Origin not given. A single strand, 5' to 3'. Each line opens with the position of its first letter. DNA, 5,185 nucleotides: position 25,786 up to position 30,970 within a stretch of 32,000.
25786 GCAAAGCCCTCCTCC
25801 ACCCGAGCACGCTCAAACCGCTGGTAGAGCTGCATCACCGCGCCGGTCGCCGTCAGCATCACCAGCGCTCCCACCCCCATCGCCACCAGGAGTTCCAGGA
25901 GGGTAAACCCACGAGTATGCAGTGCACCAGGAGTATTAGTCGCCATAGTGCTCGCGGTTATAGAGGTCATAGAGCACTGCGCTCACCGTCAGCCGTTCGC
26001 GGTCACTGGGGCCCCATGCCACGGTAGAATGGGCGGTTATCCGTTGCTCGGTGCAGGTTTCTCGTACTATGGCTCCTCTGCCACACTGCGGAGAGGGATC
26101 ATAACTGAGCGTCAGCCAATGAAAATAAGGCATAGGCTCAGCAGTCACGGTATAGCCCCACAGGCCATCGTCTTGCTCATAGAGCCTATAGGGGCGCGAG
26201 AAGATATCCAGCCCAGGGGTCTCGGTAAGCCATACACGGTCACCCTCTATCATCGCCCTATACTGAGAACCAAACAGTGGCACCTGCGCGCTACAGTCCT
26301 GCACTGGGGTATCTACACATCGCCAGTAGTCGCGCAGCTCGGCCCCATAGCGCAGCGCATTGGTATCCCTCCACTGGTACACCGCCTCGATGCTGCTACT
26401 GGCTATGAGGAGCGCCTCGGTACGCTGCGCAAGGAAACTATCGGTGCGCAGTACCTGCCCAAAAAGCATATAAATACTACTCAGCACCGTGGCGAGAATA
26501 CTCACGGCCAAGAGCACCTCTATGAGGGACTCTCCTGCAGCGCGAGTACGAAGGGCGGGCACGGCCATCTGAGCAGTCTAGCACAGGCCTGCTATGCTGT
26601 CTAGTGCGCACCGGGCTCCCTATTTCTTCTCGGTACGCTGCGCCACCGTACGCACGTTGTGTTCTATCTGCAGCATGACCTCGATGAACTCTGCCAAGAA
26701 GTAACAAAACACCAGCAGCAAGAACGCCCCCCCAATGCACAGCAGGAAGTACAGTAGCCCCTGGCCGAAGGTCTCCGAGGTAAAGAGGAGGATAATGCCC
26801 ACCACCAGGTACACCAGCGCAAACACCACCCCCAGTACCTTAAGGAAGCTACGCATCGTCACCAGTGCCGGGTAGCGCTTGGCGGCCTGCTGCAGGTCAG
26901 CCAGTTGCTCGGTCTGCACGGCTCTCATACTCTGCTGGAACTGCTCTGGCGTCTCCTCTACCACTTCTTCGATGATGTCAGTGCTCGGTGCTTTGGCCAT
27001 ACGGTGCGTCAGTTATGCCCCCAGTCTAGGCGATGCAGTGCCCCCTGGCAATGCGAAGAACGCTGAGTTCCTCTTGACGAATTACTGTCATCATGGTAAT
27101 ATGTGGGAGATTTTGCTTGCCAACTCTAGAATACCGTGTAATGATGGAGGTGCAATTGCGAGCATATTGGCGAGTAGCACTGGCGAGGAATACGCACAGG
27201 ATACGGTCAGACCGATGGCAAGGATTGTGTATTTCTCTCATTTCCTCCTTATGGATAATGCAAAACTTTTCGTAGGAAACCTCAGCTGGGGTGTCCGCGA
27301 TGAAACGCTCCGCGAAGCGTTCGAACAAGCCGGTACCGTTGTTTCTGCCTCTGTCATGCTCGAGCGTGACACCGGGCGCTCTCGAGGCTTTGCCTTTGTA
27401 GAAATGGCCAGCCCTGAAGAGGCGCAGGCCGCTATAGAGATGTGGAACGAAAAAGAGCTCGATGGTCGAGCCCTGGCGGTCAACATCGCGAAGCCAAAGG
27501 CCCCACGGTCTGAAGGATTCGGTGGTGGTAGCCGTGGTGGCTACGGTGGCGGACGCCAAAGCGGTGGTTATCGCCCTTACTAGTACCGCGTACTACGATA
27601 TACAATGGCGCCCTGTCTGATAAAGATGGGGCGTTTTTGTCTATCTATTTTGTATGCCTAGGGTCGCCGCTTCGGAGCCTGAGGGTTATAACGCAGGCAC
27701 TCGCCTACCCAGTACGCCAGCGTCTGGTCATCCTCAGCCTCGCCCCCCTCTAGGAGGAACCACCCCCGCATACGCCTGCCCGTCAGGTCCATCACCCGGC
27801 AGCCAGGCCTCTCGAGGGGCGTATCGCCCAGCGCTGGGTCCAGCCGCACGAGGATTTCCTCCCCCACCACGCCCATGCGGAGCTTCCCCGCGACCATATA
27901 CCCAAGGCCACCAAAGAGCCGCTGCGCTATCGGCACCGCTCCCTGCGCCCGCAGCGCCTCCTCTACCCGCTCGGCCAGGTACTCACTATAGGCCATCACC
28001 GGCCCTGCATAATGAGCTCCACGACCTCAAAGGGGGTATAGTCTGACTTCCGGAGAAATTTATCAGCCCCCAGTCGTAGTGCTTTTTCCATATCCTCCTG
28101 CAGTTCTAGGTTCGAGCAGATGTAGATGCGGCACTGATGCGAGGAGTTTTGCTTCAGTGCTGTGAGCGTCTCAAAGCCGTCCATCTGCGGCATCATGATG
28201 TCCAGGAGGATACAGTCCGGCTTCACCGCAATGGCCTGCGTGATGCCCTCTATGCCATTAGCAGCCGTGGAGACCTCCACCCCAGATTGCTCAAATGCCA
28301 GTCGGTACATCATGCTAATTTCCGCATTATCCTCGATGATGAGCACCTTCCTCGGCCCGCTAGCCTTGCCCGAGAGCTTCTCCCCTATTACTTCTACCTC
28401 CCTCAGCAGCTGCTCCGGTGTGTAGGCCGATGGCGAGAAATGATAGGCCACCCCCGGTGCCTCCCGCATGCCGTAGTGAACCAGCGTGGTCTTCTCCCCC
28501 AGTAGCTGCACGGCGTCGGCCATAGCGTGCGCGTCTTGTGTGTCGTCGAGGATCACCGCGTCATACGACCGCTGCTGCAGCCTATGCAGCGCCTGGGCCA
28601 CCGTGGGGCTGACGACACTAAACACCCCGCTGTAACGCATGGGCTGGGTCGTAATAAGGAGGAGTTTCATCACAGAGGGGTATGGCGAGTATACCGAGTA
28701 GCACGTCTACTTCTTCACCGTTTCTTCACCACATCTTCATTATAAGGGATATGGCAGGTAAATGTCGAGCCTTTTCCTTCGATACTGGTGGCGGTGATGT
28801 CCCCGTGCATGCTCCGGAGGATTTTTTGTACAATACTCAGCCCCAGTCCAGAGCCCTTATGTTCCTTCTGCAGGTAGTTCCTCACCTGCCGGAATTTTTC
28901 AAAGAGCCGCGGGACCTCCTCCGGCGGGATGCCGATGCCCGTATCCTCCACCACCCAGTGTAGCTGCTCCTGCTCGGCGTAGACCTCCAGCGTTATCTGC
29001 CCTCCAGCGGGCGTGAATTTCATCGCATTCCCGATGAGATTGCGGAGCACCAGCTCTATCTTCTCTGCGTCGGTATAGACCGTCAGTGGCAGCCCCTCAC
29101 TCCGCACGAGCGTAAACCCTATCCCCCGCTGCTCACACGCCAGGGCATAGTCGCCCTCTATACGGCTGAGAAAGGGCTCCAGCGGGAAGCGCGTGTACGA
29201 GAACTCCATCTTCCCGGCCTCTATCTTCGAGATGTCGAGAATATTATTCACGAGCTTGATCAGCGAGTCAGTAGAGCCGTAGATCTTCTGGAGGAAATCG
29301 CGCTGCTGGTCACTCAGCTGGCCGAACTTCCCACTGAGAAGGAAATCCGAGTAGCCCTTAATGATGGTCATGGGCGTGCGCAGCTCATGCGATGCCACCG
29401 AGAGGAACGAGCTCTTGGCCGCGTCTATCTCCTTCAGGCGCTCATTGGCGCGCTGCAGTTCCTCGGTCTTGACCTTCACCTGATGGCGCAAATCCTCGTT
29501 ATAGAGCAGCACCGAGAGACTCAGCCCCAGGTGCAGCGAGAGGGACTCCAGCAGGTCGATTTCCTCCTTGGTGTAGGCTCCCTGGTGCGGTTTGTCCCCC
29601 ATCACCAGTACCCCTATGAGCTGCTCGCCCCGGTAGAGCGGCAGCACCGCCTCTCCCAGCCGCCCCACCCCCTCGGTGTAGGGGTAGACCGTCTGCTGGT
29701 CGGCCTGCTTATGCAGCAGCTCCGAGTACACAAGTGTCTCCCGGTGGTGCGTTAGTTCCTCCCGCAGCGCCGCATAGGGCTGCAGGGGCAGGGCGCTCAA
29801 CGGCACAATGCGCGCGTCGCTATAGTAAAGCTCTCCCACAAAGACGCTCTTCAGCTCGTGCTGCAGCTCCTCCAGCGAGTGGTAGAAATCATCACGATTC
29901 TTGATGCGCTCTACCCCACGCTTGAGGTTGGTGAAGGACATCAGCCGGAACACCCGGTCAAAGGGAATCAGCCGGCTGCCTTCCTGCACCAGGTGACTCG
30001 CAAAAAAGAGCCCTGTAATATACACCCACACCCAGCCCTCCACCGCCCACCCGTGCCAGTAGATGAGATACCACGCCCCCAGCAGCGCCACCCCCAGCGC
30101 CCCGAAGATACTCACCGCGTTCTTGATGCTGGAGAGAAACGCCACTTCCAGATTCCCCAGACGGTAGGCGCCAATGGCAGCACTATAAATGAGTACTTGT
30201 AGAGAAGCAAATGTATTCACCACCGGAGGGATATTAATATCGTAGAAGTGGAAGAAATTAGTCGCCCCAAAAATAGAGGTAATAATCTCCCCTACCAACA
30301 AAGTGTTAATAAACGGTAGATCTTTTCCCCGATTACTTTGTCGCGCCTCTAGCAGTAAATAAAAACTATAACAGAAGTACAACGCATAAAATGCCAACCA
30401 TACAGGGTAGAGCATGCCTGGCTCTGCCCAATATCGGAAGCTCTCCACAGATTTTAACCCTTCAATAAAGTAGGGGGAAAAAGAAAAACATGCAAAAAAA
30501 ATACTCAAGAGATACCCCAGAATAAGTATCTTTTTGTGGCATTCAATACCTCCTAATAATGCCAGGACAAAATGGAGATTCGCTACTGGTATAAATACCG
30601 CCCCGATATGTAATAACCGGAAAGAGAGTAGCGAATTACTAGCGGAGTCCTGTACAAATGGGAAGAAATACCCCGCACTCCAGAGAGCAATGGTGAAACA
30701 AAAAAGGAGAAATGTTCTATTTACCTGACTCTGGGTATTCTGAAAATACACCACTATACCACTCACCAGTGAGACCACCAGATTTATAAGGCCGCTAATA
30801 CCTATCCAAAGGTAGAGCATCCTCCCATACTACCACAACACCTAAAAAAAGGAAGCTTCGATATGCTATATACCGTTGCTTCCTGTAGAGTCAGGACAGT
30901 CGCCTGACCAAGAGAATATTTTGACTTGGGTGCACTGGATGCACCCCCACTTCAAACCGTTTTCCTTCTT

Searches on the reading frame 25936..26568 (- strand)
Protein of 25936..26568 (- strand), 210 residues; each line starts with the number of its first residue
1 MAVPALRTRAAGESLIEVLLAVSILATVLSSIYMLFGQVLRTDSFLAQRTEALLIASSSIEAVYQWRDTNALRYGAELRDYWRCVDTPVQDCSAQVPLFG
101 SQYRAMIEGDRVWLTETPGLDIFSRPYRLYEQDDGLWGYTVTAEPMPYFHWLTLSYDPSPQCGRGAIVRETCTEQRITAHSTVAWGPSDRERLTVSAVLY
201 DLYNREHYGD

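Call 17: search_protein_families(library=pfam, proteins=[window:25936-26568:-])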
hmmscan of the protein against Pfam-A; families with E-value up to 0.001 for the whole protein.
window:25936-26568:- (210 aa): 1 family
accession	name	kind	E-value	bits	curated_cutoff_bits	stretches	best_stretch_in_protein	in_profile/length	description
PF07963.17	N_methyl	-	0.00092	19.1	21.2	0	8-33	2-27/27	Prokaryotic N-terminal methylation motif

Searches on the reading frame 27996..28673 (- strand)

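Call 17: search_protein_families(library=pfam, proteins=[window:27996-28673:-])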
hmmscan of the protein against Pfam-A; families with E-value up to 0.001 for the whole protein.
window:27996-28673:- (225 aa): 1 family
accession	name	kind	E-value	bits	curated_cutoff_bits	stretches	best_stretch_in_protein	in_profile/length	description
PF00072.30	Response_reg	-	1.8e-24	86.5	30.2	1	110-210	1-100/111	Response regulator receiver domain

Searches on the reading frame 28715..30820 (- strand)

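Call 17: search_protein_families(library=pfam, proteins=[window:28715-30820:-])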
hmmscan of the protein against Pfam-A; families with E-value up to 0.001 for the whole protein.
window:28715-30820:- (701 aa): 7 families
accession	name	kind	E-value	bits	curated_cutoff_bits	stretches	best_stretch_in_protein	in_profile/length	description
PF02518.31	HATPase_c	-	1.2e-29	103.5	26.4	1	584-693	2-109/111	Histidine kinase-, DNA gyrase B-, and HSP90-like ATPase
PF00512.31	HisKA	-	8.7e-20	71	26.9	1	468-536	1-66/66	His Kinase A (phospho-acceptor) domain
PF16927.11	HisKA_7TM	-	1.3e-12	48.5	28.6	1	14-221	6-219/224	N-terminal 7TM region of histidine kinase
PF13185.12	GAF_2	-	2.1e-05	25.2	28.6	1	382-434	85-134/136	GAF domain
PF13492.12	GAF_3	-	0.00024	22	27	1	389-435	81-127/129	GAF domain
PF01590.32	GAF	-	0.00035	21.5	22.4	1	389-435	89-133/133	GAF domain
PF13581.12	HATPase_c_2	-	0.00047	20.6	27.4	1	584-671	28-112/127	Histidine kinase-like ATPase domain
